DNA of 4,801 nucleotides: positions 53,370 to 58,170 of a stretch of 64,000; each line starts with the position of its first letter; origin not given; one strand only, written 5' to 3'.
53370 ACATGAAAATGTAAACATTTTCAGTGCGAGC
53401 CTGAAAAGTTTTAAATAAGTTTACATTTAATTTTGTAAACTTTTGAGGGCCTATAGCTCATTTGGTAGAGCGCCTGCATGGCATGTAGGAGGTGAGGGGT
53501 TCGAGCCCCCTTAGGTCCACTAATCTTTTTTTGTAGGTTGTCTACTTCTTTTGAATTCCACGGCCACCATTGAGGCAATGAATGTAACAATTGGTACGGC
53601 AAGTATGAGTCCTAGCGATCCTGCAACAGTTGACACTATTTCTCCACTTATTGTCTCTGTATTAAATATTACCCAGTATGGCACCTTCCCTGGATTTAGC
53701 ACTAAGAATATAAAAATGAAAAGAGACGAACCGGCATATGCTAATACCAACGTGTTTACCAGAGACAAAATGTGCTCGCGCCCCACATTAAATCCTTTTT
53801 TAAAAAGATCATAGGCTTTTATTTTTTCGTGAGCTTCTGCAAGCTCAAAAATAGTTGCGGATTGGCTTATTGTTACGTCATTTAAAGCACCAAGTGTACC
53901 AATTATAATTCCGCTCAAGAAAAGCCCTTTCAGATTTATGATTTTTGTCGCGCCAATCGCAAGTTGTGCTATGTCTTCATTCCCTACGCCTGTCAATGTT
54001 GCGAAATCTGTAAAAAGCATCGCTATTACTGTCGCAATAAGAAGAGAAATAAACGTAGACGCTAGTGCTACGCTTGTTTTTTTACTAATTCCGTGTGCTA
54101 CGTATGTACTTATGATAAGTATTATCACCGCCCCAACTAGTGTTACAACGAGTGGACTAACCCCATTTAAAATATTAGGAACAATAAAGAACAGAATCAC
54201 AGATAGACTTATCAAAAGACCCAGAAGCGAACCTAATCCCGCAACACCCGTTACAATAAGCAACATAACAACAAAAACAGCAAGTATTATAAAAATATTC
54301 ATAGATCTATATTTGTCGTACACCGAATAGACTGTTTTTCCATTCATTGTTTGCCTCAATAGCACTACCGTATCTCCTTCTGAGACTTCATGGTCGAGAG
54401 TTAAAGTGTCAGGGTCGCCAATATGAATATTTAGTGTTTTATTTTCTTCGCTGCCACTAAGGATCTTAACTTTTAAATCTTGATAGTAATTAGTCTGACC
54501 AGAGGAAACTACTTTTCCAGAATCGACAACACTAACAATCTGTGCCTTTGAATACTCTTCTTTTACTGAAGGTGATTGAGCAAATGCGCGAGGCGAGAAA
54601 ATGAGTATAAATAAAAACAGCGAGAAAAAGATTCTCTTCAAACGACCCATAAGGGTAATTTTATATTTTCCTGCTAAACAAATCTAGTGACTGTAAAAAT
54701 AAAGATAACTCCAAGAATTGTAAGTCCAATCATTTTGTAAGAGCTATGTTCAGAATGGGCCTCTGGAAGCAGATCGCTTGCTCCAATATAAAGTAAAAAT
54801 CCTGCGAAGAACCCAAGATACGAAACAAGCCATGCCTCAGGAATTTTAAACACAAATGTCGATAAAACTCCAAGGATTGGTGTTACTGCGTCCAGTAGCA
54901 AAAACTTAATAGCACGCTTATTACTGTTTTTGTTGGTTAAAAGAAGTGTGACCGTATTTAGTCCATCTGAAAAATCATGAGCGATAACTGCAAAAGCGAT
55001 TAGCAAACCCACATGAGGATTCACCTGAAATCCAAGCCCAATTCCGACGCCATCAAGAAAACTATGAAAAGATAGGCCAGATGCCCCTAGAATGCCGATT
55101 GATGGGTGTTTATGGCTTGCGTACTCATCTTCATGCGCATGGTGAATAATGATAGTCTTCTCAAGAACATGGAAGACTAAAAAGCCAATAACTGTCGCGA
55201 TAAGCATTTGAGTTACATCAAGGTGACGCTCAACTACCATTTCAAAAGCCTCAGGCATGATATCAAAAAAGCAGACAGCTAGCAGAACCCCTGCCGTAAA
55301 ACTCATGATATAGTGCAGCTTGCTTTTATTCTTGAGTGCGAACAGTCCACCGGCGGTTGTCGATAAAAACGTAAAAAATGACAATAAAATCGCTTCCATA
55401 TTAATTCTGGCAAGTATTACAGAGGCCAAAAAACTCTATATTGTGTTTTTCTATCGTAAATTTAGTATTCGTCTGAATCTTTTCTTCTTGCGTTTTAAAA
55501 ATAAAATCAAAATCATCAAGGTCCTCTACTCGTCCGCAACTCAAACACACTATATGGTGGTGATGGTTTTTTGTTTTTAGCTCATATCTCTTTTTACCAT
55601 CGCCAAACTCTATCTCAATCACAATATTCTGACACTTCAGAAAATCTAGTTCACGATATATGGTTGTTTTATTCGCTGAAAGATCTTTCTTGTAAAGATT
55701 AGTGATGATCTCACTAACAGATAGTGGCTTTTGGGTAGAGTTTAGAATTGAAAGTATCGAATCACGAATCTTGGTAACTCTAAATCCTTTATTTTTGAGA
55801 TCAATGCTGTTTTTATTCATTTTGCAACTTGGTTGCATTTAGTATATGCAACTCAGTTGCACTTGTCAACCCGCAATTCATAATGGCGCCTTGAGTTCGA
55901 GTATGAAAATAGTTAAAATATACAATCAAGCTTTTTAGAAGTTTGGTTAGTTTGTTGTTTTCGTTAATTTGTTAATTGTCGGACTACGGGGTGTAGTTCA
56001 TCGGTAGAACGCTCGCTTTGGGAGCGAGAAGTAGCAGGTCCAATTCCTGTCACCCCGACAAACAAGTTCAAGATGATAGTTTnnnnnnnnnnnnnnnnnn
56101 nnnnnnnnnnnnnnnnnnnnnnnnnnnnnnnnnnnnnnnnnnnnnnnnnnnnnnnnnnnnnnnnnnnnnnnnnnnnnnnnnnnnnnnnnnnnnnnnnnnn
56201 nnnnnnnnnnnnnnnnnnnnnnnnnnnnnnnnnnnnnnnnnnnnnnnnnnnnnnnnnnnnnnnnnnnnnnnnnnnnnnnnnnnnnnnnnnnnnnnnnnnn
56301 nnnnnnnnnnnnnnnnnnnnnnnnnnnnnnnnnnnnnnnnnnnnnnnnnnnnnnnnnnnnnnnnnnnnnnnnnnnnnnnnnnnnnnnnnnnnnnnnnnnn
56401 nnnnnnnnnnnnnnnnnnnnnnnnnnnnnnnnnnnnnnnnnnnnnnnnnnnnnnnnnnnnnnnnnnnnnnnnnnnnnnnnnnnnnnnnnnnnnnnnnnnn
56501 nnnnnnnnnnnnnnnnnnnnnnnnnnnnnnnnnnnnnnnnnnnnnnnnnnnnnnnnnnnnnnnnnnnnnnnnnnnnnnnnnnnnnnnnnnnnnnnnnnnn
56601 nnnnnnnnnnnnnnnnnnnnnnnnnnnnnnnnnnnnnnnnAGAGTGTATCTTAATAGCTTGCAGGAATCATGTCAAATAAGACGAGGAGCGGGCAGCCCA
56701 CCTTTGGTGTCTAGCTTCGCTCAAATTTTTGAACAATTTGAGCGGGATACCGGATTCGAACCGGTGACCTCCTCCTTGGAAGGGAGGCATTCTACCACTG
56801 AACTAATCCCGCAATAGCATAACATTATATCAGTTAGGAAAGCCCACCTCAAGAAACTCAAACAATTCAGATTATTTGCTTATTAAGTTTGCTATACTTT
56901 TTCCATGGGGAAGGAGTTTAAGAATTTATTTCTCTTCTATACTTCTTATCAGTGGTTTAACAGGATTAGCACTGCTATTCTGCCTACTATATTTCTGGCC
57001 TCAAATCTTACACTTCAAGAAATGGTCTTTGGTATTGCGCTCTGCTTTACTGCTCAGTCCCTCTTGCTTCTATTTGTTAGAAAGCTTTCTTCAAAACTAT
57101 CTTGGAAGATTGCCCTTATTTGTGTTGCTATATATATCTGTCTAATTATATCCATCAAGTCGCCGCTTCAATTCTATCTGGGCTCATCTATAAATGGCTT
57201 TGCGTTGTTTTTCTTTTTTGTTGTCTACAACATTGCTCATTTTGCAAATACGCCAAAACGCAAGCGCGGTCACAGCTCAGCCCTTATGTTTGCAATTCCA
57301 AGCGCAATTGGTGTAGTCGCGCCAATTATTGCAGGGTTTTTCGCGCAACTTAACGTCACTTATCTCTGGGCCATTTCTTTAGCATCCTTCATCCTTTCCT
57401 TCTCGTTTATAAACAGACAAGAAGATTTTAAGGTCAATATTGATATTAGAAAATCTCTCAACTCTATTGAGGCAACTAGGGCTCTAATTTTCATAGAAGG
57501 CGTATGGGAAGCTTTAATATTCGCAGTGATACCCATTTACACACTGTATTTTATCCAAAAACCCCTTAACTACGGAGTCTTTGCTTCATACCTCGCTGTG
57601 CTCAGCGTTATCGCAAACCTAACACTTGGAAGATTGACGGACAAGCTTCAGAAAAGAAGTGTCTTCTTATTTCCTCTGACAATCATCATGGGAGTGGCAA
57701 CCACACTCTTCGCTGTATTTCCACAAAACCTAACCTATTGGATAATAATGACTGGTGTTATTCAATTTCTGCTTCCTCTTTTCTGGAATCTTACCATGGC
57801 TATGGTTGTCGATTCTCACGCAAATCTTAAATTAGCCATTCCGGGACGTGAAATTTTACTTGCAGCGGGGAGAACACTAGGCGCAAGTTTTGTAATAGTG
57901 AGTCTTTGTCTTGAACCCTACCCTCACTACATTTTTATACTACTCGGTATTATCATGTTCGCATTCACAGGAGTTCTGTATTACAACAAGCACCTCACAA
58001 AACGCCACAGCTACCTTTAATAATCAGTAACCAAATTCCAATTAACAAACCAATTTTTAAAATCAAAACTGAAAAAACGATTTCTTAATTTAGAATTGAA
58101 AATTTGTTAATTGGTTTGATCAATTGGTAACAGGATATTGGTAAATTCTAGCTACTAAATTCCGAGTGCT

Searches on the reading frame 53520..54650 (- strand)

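Call 58: search_protein_families(library=pfam, proteins=[window:53520-54650:-], max_evalue=0.00001)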
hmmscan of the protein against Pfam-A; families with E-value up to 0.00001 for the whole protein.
window:53520-54650:- (376 aa): 1 family
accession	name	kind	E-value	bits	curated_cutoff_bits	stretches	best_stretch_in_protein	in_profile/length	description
PF07907.16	YibE_F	-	2.1e-65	221.1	27.2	1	119-360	1-240/241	YibE/F-like protein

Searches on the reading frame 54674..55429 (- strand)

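Call 58: search_protein_families(library=pfam, proteins=[window:54674-55429:-], max_evalue=0.00001)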
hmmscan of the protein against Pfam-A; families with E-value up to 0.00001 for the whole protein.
window:54674-55429:- (251 aa): 1 family
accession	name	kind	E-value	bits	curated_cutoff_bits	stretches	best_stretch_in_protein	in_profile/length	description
PF02535.28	Zip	-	6.1e-23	82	35.1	2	99-242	165-317/323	ZIP Zinc transporter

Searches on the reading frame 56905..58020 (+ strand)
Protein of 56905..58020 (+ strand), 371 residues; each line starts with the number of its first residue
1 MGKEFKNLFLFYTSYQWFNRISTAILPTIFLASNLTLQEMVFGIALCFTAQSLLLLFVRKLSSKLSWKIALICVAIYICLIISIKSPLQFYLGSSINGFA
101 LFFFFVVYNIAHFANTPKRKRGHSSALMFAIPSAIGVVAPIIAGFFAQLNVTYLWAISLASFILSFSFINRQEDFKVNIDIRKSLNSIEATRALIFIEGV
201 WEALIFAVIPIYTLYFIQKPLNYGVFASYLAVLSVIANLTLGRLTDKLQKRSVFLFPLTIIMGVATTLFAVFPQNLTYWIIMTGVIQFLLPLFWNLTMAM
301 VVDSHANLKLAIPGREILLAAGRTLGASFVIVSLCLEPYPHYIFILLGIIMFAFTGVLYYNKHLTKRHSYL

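Call 58: search_protein_families(library=pfam, proteins=[window:56905-58020:+], max_evalue=0.00001)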
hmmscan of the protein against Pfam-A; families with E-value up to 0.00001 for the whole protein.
window:56905-58020:+ (371 aa): 1 family
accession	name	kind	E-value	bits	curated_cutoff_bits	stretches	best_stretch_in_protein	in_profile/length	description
PF07690.21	MFS_1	-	1.8e-10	40.7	33.4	1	206-360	13-172/347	Major Facilitator Superfamily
